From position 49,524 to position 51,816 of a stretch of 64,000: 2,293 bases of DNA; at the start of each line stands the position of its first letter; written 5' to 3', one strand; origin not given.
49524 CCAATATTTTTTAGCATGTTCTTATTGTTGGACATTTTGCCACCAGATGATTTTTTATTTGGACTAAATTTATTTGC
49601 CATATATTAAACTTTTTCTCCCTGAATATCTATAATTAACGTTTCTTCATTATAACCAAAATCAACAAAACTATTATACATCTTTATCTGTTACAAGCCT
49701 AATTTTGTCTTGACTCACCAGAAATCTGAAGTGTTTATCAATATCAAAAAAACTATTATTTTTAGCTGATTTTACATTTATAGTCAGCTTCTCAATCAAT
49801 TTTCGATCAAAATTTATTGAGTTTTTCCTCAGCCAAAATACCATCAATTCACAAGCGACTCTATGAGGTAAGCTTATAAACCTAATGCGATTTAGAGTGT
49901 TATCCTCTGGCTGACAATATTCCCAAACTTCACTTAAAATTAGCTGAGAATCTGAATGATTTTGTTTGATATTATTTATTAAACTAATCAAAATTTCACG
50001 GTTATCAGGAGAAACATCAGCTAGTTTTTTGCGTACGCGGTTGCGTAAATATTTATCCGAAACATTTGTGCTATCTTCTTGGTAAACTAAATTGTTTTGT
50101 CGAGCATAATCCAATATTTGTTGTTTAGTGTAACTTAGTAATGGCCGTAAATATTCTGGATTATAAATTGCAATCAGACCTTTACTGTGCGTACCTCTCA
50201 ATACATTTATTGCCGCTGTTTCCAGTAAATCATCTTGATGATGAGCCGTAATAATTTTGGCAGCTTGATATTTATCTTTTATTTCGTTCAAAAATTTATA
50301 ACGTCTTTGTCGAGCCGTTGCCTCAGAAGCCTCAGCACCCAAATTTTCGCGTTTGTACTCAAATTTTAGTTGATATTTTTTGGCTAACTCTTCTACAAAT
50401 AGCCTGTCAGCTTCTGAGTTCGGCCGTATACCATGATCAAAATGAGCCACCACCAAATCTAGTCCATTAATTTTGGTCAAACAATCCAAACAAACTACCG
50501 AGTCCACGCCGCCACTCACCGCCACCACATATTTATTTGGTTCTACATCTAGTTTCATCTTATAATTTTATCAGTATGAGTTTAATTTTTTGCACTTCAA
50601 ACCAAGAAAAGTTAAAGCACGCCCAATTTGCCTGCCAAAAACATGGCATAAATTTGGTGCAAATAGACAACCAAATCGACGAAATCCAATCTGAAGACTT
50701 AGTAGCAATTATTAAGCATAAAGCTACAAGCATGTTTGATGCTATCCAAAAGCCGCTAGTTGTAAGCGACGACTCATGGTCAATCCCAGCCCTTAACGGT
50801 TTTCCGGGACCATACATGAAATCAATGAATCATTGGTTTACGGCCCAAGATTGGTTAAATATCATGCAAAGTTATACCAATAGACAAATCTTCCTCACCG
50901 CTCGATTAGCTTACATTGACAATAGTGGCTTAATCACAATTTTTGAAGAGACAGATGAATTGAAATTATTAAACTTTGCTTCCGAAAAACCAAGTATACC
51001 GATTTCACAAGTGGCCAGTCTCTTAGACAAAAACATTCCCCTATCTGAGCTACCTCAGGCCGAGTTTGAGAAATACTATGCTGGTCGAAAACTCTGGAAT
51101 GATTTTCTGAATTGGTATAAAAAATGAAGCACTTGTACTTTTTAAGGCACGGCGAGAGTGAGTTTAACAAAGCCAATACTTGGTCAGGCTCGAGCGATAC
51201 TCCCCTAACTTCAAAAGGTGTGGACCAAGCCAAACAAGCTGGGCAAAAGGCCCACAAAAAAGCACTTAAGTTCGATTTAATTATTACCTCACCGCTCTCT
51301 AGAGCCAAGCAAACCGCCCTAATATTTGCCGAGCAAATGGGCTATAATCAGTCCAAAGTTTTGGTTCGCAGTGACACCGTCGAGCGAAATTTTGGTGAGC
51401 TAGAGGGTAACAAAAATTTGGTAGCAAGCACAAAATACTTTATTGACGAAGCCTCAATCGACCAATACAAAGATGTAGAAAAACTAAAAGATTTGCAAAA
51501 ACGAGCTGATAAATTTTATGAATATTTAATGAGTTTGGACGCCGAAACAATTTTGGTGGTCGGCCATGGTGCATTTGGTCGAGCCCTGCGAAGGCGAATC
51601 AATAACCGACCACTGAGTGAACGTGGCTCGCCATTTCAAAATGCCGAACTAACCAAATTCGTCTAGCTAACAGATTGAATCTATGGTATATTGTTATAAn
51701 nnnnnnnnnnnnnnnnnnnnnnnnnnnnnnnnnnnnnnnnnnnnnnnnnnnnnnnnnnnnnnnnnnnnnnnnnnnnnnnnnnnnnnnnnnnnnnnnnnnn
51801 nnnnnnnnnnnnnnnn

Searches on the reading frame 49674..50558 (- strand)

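Call 81: search_protein_families(library=pfam, proteins=[window:49674-50558:-], max_evalue=0.0001)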
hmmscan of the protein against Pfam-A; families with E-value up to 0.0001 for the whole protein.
window:49674-50558:- (294 aa): 2 families
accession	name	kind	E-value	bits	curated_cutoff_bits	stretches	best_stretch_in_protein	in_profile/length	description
PF01171.26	ATP_bind_3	-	4.3e-47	160.6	27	1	9-177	1-181/182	PP-loop family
PF01507.26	PAPS_reduct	-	2.8e-07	31.2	22.5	1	10-160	2-157/175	Phosphoadenosine phosphosulfate reductase domain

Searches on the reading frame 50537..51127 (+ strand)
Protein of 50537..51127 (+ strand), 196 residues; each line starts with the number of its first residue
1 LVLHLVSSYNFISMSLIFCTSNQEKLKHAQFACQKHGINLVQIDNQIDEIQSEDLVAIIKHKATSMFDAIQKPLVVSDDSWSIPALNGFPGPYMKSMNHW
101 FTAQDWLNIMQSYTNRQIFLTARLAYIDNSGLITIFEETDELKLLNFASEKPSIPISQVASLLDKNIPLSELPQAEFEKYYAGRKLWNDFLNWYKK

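Call 81: search_protein_families(library=pfam, proteins=[window:50537-51127:+], max_evalue=0.0001)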
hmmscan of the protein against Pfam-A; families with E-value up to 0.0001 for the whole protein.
window:50537-51127:+ (196 aa): 1 family
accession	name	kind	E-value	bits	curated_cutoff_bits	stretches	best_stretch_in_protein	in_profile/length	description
PF01725.21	Ham1p_like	-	8.7e-14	52.3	22.5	1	16-138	1-131/186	Ham1 family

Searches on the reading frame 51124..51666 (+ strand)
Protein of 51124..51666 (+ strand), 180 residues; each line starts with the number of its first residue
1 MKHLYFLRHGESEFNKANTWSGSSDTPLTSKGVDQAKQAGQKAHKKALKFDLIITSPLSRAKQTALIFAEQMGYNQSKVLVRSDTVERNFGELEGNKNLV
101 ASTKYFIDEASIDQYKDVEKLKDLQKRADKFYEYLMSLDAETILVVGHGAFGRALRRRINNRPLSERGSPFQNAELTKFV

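Call 81: search_protein_families(library=pfam, proteins=[window:51124-51666:+], max_evalue=0.0001)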
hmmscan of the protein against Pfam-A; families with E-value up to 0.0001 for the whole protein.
window:51124-51666:+ (180 aa): 1 family
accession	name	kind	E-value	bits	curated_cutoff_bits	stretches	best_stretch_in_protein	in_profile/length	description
PF00300.27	His_Phos_1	-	6.7e-34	117.7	21.7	1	4-178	1-178/194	Histidine phosphatase superfamily (branch 1)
